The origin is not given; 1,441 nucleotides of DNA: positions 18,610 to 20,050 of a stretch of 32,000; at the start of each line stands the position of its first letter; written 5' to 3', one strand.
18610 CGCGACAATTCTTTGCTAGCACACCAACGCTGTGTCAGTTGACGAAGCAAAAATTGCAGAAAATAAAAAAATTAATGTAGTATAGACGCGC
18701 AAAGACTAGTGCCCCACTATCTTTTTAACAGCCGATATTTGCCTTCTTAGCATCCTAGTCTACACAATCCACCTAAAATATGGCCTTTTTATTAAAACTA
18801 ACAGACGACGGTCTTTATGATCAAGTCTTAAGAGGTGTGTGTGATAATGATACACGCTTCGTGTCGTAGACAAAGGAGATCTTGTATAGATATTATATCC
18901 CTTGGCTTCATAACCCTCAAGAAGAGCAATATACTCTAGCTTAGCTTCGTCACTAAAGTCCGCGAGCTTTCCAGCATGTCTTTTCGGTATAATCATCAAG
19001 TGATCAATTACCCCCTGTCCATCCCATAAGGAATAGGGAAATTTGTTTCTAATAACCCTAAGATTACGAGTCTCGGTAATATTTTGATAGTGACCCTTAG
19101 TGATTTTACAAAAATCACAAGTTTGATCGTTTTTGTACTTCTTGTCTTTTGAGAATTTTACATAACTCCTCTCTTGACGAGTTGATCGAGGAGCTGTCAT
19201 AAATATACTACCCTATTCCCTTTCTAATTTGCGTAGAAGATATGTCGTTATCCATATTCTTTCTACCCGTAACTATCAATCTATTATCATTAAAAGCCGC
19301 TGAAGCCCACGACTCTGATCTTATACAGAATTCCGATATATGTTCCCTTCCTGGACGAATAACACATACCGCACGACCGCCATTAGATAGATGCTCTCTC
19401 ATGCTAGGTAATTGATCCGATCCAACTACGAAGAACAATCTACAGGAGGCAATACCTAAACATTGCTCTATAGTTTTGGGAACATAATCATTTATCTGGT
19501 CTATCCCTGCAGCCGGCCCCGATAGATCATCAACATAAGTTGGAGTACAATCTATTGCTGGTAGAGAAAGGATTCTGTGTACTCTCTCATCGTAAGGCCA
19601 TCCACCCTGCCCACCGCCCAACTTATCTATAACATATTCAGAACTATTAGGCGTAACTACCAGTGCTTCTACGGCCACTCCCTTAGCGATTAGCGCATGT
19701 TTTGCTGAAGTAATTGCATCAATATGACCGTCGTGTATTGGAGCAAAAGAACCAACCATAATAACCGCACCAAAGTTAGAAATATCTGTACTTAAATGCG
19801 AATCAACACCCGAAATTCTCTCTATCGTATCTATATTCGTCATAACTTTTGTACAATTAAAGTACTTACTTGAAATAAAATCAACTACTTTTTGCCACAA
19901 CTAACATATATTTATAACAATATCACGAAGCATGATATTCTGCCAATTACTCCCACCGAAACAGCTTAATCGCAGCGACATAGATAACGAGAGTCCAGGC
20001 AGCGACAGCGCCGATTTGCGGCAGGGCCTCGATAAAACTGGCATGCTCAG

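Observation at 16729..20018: Low-GC 3.1 kb insertion at the 3' end of the ABC-2 permease gene, with a duplicated gene tail and a stranded terminator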

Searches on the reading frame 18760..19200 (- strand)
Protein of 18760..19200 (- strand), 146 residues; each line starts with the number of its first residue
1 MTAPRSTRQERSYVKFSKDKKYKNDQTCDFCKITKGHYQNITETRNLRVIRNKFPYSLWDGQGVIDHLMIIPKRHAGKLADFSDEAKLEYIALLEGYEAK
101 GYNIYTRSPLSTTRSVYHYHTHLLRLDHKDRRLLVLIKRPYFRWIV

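Call 6: search_protein_families(library=pfam, proteins=[window:18760-19200:-], max_evalue=0.01)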
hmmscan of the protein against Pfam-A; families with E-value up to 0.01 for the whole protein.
window:18760-19200:- (146 aa): 1 family
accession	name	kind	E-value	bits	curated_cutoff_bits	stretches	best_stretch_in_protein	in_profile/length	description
PF01230.28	HIT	-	0.00045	21.2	21.5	1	67-126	28-95/98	HIT domain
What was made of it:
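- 18760..19200 (-): HIT-family (histidine triad) gene, 146 aa. The Pfam HIT score is borderline, 21.2 bits against a 21.5 cut-off (call 6).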

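Call 21: search_protein_families(library=ncbifam, proteins=[window:18760-19200:-], max_evalue=0.01)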
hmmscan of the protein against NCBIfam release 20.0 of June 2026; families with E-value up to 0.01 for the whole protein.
window:18760-19200:- (146 aa): 0 families

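Call 22: search_protein_families(library=padloc, proteins=[window:18760-19200:-], max_evalue=0.01)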
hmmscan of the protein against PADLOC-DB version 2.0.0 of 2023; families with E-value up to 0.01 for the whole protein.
window:18760-19200:- (146 aa): 1 family
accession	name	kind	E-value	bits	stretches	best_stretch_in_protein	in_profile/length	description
PDLC00441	ThsC2|ThsC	-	0.0035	15.2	0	24-122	10-111/148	HIT family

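Call 23: search_protein_families(library=phrogs, proteins=[window:18760-19200:-], max_evalue=0.01)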
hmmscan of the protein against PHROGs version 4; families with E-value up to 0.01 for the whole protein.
window:18760-19200:- (146 aa): 2 families
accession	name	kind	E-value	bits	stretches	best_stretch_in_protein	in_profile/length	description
phrog_19494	-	unknown function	0.00016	22.8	1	67-131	37-109/120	-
phrog_3962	-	unknown function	0.00023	21.9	1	26-130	3-108/145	-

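Call 36: search_solved_structures(query=window:18760-19200:-, max_evalue=0.1)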
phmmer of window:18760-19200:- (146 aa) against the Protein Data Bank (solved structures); distinct sequences matched with E-value up to 0.1: 19.
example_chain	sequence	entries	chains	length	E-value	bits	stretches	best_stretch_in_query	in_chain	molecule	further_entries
6d6j_A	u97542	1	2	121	4.2e-05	27.2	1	25-124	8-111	HIT family hydrolase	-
6iq1_A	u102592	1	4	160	6.8e-05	26.5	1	26-124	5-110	Adenosine 5'-monophosphoramidase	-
1y23_A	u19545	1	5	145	0.00019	25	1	26-124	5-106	Histidine triad protein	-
5uvm_A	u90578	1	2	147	0.0012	22.4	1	24-124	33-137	Histidine triad (HIT) protein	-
3r6f_A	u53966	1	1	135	0.0088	19.6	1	26-136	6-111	HIT family protein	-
2eo4_A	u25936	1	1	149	0.033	17.8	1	28-125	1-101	150aa long hypothetical histidine triad nucleotide-binding protein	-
4egu_A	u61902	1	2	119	0.037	17.6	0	27-124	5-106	histidine triad (HIT) protein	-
3o1z_A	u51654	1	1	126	0.046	17.3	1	66-124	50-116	Histidine triad nucleotide-binding protein 1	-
3o1x_A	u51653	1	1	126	0.047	17.3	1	66-124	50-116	Histidine triad nucleotide-binding protein 1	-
3rhn_A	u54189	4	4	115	0.06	16.9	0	66-124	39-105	HISTIDINE TRIAD NUCLEOTIDE-BINDING PROTEIN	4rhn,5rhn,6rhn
5waa_A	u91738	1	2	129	0.064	16.8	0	66-124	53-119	Histidine triad nucleotide-binding protein 1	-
3o1c_A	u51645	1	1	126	0.075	16.6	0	66-124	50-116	Histidine triad nucleotide-binding protein 1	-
1rzy_A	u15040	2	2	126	0.078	16.6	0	66-124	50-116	Histidine triad nucleotide-binding protein 1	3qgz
1kpb_A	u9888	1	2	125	0.09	16.4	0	66-124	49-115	HUMAN PROTEIN KINASE C INTERACTING PROTEIN 1 (ZINC PROTEIN)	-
3tw2_A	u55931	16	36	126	0.092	16.3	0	66-124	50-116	Histidine triad nucleotide-binding protein 1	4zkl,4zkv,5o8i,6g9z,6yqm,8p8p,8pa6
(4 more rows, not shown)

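Call 71: search_solved_structures(query=A3, max_evalue=0.01)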
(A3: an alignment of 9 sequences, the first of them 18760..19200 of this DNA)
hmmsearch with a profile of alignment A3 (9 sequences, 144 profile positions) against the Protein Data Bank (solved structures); distinct sequences matched with E-value up to 0.01: 12.
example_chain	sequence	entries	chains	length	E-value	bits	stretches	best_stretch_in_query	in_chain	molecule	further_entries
6iq1_A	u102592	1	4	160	6.3e-07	32.9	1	22-125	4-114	Adenosine 5'-monophosphoramidase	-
1y23_A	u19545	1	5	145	2.3e-06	31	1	23-122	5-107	Histidine triad protein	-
5uvm_A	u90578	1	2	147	7.4e-06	29.4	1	4-121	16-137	Histidine triad (HIT) protein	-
3r6f_A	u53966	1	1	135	1.3e-05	28.6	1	23-133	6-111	HIT family protein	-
6d6j_A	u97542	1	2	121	4.1e-05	27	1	19-121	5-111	HIT family hydrolase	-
2eo4_A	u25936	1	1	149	0.0004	23.8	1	25-122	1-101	150aa long hypothetical histidine triad nucleotide-binding protein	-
3oj7_A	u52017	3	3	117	0.00047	23.6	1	23-121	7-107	Putative histidine triad family protein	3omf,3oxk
3l7x_A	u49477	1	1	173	0.0012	22.3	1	23-128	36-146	Putative Hit-like protein involved in cell-cycle regulation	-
3imi_A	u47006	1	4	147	0.0015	21.9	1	19-123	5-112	HIT family protein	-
3ksv_A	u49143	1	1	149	0.0016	21.9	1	15-126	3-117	Uncharacterized protein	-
4egu_A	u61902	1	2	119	0.0078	19.6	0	24-122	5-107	histidine triad (HIT) protein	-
5waa_A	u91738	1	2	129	0.0083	19.5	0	63-121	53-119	Histidine triad nucleotide-binding protein 1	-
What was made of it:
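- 18760..19200 (-): A profile search against the PDB hits Hint-type AMP-phosphoramidases at E = 6e-7 (call 71).
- On HIT (histidine triad) superfamily: A profile search hits Hint-type structures at E = 6e-7 (call 71).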

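Call 72: search_protein_families(library=pfam, alignment_id=A3, max_evalue=0.1)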
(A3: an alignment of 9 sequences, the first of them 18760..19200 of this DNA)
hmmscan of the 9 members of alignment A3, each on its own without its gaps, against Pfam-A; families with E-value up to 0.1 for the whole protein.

A. member 1, window:18760-19200:- (146 aa): 4 families
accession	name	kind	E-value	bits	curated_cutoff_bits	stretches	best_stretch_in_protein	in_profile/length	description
PF01230.28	HIT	-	0.00045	21.2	21.5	1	67-126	28-95/98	HIT domain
PF11969.13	DcpS_C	-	0.011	16.7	24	0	29-129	3-105/114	Scavenger mRNA decapping enzyme C-term binding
PF12239.13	DUF3605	-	0.011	16.4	23.6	1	5-71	19-90/154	Protein of unknown function (DUF3605)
PF14769.11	CLAMP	-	0.05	14.4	22.7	1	14-49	3-37/99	Flagellar C1a complex subunit C1a-32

B. families by the number of members that match (of 9 scanned): 5 families
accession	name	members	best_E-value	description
PF01230.28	HIT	9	7.3e-05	HIT domain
PF11969.13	DcpS_C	5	0.00075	Scavenger mRNA decapping enzyme C-term binding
PF12239.13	DUF3605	3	0.0009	Protein of unknown function (DUF3605)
PF04677.20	CwfJ_C_1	3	0.022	Protein similar to CwfJ C-terminus 1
PF14769.11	CLAMP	1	0.05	Flagellar C1a complex subunit C1a-32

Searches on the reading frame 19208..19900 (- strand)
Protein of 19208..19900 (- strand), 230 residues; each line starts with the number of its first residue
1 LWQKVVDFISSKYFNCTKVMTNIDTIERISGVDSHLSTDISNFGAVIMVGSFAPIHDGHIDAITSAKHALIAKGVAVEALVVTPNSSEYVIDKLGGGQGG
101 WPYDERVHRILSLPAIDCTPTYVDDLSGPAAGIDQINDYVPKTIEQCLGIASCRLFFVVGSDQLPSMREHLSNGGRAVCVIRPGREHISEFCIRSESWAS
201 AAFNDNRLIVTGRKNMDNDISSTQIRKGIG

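Call 6: search_protein_families(library=pfam, proteins=[window:19208-19900:-], max_evalue=0.01)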
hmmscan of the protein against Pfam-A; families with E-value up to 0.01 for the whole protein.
window:19208-19900:- (230 aa): 1 family
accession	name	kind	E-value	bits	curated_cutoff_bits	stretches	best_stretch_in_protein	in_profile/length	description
PF01467.32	CTP_transf_like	-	2.2e-06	28.4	21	1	47-227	1-132/133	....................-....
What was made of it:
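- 19208..19843 (-): NMN/NaMN adenylyltransferase-like gene (NT). It is 211 aa from the ATG, or 230 aa from an upstream TTG at 19900. Pfam CTP_transf_like (call 6).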

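Call 21: search_protein_families(library=ncbifam, proteins=[window:19208-19900:-], max_evalue=0.01)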
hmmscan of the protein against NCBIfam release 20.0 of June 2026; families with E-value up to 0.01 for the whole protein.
window:19208-19900:- (230 aa): 4 families
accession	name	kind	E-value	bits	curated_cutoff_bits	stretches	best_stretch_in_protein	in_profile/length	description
TIGR00482.1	TIGR00482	equivalog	9.8e-07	29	112.45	1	47-229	1-170/194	nicotinate (nicotinamide) nucleotide adenylyltransferase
NF000840.1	PRK00071.1-3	equivalog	2.5e-05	23.8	150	0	46-69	9-32/201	nicotinate-nucleotide adenylyltransferase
TIGR00125.1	cyt_tran_rel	domain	0.00033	20.8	27.7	1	46-69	2-25/65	adenylyltransferase/cytidyltransferase family protein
NF005519.0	PRK07152.1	equivalog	0.00078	18.5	315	0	47-71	5-29/361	nicotinate-nucleotide adenylyltransferase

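Call 22: search_protein_families(library=padloc, proteins=[window:19208-19900:-], max_evalue=0.01)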
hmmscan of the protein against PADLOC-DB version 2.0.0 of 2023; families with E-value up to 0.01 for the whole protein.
window:19208-19900:- (230 aa): 0 families

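Call 23: search_protein_families(library=phrogs, proteins=[window:19208-19900:-], max_evalue=0.01)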
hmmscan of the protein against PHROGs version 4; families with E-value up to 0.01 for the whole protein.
window:19208-19900:- (230 aa): 1 family
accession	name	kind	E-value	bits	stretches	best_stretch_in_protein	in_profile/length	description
phrog_7878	-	other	0.00026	22.1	1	46-125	4-75/131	bifunctional heptose 7-phosphate kinase/heptose 1-phosphate adenyltransferase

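Call 35: search_solved_structures(query=window:19208-19900:-, max_evalue=0.1)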
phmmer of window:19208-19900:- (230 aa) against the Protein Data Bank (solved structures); distinct sequences matched with E-value up to 0.1: 0.

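Call 39: find_homologous_proteins(query=window:19208-19843:-, max_evalue=0.001)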
Query window:19208-19843:- (211 aa): 35 proteins with E <= 0.001 among 277 candidates.
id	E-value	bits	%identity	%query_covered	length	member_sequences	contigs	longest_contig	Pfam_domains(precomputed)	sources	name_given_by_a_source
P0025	1.1e-135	468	99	100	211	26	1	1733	-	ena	-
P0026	4.8e-115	401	86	99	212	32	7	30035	PF01467.33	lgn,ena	-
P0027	5.8e-95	335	73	100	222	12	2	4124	PF01467.33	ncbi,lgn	-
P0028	1.5e-61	226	54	96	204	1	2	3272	PF01467.33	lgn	-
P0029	1.5e-53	200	52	88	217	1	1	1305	PF01467.33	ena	-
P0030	5.5e-53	198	53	97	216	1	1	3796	PF01467.33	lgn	-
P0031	1.7e-52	196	54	87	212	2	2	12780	PF01467.33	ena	-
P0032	5.5e-52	195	50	99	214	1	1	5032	PF01467.33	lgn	-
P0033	1.9e-51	193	51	96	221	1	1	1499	PF01467.33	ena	-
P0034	3.9e-51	192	50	96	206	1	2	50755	-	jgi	jgi:nicotinic acid mononucleotide adenylyltransferase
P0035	9.6e-51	191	51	97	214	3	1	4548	PF01467.33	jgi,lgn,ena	-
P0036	2.3e-50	189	49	99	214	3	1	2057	PF01467.33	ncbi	-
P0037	3.0e-50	189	53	87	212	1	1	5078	PF01467.33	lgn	-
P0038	6.6e-50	188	50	99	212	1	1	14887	PF01467.33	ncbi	-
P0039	7.3e-50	188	52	88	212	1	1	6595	PF01467.33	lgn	-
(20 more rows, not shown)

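Call 40: find_encoding_contigs(protein=P0026, flank=8000, max_places=6)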
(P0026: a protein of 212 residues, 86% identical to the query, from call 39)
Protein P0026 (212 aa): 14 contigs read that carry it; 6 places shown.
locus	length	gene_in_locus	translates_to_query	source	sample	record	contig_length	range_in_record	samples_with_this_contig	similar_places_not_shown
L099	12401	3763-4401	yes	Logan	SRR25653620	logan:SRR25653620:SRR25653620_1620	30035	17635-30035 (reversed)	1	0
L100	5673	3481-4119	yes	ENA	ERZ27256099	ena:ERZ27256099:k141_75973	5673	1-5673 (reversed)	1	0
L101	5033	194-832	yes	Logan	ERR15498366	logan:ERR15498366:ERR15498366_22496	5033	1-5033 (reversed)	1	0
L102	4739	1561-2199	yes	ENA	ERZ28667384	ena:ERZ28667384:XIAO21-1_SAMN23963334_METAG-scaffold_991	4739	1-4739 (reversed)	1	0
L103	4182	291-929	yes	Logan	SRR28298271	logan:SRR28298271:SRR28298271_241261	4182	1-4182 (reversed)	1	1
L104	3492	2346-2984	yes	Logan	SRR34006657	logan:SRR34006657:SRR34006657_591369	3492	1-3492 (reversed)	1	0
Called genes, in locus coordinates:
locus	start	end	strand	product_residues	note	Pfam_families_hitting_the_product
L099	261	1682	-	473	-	PF01522:Polysacc_deac_1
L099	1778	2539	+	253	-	PF02463:SMC_N (faint), PF00005:ABC_tran, PF13175:AAA_15 (faint), PF13304:AAA_21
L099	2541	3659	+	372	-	PF12698:ABC2_membrane_3, PF01061:ABC2_membrane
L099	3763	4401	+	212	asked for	PF01467:CTP_transf_like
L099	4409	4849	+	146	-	-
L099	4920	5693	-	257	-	PF00459:Inositol_P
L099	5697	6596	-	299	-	PF01636:APH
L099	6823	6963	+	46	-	-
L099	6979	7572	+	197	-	-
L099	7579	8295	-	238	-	PF13462:Thioredoxin_4, PF01323:DSBA (faint)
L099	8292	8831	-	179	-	-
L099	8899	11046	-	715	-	PF13191:AAA_16 (weak), PF23569:NBD_SMAX1, PF00004:AAA, PF17871:AAA_lid_9, PF00004:AAA, PF07724:AAA_2, PF07728:AAA_5, PF10431:ClpB_D2-small, +8 more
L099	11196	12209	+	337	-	PF00106:adh_short (weak), PF01073:3Beta_HSD, PF01370:Epimerase, PF02719:Polysacc_synt_2, PF04321:RmlD_sub_bind, PF05368:NmrA (weak), PF07993:NAD_binding_4 (weak), PF16363:GDP_Man_Dehyd, +1 more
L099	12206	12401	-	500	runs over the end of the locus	PF00884:Sulfatase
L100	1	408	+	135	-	?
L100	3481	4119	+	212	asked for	PF01467:CTP_transf_like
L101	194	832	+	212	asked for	PF01467:CTP_transf_like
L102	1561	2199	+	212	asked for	PF01467:CTP_transf_like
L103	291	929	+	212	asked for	PF01467:CTP_transf_like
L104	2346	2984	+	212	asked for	PF01467:CTP_transf_like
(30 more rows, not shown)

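Call 41: find_encoding_contigs(protein=P0027, flank=8000, max_places=4)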
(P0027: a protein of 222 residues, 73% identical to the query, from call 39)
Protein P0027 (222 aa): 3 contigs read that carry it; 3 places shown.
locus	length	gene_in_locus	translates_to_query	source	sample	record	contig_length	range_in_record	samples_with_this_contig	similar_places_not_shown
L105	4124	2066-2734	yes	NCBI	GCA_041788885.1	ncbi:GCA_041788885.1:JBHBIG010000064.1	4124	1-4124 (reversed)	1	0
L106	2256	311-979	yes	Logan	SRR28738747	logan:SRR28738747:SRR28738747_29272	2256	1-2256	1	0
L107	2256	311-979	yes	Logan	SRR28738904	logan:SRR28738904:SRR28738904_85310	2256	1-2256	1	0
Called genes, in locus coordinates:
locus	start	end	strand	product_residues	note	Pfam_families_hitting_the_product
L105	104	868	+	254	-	PF02463:SMC_N (faint), PF00005:ABC_tran, PF13175:AAA_15 (faint), PF13304:AAA_21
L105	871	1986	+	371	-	PF12698:ABC2_membrane_3, PF01061:ABC2_membrane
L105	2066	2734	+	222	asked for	PF01467:CTP_transf_like (weak)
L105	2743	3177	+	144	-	-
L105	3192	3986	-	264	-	PF00459:Inositol_P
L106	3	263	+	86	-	?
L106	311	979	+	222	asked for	PF01467:CTP_transf_like (weak)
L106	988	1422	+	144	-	-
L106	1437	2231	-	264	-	PF00459:Inositol_P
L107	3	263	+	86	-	?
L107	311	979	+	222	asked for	PF01467:CTP_transf_like (weak)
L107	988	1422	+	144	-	-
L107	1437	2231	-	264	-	PF00459:Inositol_P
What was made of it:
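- Diverged versions of the island sit at the same position in other lineages (calls 40, 41).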

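Call 55: predict_structure(alignment_id=A1)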
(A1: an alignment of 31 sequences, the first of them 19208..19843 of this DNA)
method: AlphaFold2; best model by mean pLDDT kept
length: 211 residues; sequences in the alignment: 31
mean_pLDDT: 89.1   pTM: 0.87
mean pLDDT of the five models: 89.1, 87.8, 87.7, 87.0, 81.0
residues with pLDDT >= 90: 144; 70-90: 50; 50-70: 16; < 50: 1
segments of 3 or more residues with pLDDT < 50: none
pLDDT, mean of each block of 10 residues (from residue 1): 79 71 82 92 95 94 95 79 92 91 96 90 93 94 93 96 88 94 97 87 77 51
secondary structure, 60 per line:
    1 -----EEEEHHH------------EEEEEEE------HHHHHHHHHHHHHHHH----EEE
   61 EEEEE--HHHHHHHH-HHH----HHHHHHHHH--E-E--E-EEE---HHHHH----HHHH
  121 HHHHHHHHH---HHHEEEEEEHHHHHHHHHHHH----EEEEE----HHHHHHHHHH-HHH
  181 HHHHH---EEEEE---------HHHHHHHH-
elements in order: E6-9 E25-31 H38-53 E58-65 H68-75 H84-92 E102-104 H108-112 H117-129 E136-141 H142-153 E158-162 H167-176 H178-185 E189-193 H203-210

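Call 59: fold_search(model_id=the predicted structure, library=pdb)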
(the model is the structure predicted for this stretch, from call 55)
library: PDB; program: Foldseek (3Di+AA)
matches with E <= 10: 1094; with E <= 0.001: 15
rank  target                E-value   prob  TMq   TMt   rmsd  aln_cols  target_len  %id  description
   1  8qe8_2                4.9e-07  1.00  0.69  0.69   3.2       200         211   20  Structure of the non-canonical CTLH E3 substrate receptor WDR26 bound to NMNAT1 substrate (released 2024-05-15)
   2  1kqn_B                8.2e-07  1.00  0.69  0.64   3.1       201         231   20  Crystal structure of NMN/NaMN adenylyltransferase complexed with NAD (released 2003-01-07)
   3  8qe8_3                1.5e-06  1.00  0.69  0.64   3.2       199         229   20  Structure of the non-canonical CTLH E3 substrate receptor WDR26 bound to NMNAT1 substrate (released 2024-05-15)
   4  9rpk                  1.7e-06  1.00  0.65  0.62   3.5       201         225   18  Apo structure of Arabidopsis thaliana nicotinate mononucleotide adenylyltransferase (released 2025-11-05)
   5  1kqo_A                2.0e-06  1.00  0.58  0.53   6.5       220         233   18  Crystal structure of NMN/NaMN adenylyltransferase complexed with deamido-NAD (released 2003-01-07)
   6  1kqn_A                2.9e-06  1.00  0.59  0.54   6.5       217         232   18  Crystal structure of NMN/NaMN adenylyltransferase complexed with NAD (released 2003-01-07)
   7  1gzu_A                3.3e-06  1.00  0.57  0.53   6.7       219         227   16  Crystal Structure of Human Nicotinamide Mononucleotide Adenylyltransferase in Complex with NMN (released 2002-07-05)
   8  1kku                  3.7e-06  1.00  0.58  0.56   6.5       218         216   16  Crystal structure of nuclear human nicotinamide mononucleotide adenylyltransferase (released 2002-06-10)
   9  8qe8_1                5.8e-06  1.00  0.67  0.68   3.3       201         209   19  Structure of the non-canonical CTLH E3 substrate receptor WDR26 bound to NMNAT1 substrate (released 2024-05-15)
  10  5deo_A                6.6e-06  1.00  0.56  0.62   3.9       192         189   21  Mycobacterium abscessus NadD in complex with nicotinic acid adenine dinucleotide (released 2016-08-24)
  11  4ybr_B                1.2e-05  1.00  0.56  0.60   4.4       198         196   21  Structure of Mycobacterium tuberculosis NadD in complex with NADP, P21212 (released 2016-02-03)
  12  8aih                  1.2e-05  1.00  0.54  0.60   4.4       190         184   17  Crystal Structure of Enterococcus faecium Nicotinate Nucleotide Adenylyltransferase at 1.9 Angstroms Resolution (released 2023-08-16)
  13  4ymi_A                3.2e-05  1.00  0.51  0.59   4.6       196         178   20  Crystal structure of probable nicotinate-nucleotide adenylyltransferase from Mycobacterium abcessus in complex with NA (released 2016-03-09)
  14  9rpm                  3.6e-05  1.00  0.57  0.55   4.5       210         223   18  Structure of Arabidopsis thaliana nicotinate mononucleotide adenylyltransferase in complex with nicotinate mononucleotid (released 2025-11-05)
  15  3mla_B                2.4e-04  1.00  0.52  0.58   4.4       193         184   19  BaNadD in complex with inhibitor 1_02 (released 2010-07-28)
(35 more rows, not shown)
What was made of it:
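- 19208..19843 (-): The AlphaFold model has pLDDT 89, and the top 15 PDB matches are all NMNAT/NadD, with TM 0.69 to human NMNAT1 (calls 55, 59).
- On NMN/NaMN adenylyltransferase (NadD/NMNAT): The top 15 fold matches are all NMNAT/NadD (call 59).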

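Call 77: find_related_loci(query=A1, collection=viral_contigs, flank=6000)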
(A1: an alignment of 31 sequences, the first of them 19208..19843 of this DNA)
Query A1 (211 aa) in viral_contigs; peptide patterns used: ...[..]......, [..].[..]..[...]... (x = any residue, [..] = any of these).
9 stretches matched a pattern; 3 encode a relative of the query (tblastn E <= 1e-3); 3 distinct loci.
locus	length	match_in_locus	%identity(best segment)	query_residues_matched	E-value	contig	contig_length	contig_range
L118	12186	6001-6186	34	27-88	3e-9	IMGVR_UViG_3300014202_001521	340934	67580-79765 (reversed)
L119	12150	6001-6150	42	27-76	7e-8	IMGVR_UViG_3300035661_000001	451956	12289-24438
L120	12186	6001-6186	34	27-88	3e-9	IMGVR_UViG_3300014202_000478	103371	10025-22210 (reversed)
